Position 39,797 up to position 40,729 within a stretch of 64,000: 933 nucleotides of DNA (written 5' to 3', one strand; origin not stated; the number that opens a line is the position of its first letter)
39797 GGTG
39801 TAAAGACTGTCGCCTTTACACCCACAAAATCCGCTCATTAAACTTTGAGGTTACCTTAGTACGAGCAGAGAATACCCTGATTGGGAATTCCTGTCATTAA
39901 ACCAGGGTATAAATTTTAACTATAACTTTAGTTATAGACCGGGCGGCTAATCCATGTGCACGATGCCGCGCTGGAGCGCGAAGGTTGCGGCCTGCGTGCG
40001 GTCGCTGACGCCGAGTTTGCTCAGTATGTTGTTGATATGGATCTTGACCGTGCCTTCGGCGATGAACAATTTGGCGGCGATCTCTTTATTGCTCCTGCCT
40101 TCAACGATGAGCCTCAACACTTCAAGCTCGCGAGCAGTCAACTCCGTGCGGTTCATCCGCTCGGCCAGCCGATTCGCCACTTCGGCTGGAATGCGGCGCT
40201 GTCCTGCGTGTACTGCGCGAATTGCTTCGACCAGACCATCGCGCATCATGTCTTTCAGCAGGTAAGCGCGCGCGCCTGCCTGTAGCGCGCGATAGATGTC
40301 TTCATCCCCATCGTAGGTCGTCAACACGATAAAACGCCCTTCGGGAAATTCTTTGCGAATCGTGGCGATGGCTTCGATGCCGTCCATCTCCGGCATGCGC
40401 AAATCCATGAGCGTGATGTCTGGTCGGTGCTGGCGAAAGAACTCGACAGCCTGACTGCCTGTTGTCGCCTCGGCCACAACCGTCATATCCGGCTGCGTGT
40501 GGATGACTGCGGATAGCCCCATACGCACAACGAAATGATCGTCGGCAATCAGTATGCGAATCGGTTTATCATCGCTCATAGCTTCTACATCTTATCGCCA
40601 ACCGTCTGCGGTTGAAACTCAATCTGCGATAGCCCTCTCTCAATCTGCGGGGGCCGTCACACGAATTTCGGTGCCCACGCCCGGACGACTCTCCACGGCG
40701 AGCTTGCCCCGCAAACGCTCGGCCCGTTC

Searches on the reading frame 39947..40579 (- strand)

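Call 36: search_protein_families(library=pfam, proteins=[window:39947-40579:-], max_evalue=0.001)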
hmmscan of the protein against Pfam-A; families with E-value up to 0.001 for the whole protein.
window:39947-40579:- (210 aa): 4 families
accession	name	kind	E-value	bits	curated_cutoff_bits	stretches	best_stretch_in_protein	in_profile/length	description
PF00072.30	Response_reg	-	9.4e-29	100.3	30.2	1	9-121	1-111/111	Response regulator receiver domain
PF00196.25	GerE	-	1.4e-22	79.5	23.5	1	146-201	2-57/57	Bacterial regulatory proteins, luxR family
PF08281.18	Sigma70_r4_2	-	4.5e-06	26.6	25.7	1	146-189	10-54/54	Sigma-70, region 4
PF04545.22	Sigma70_r4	-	0.00018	21.4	24.1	1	146-189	4-48/50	Sigma-70, region 4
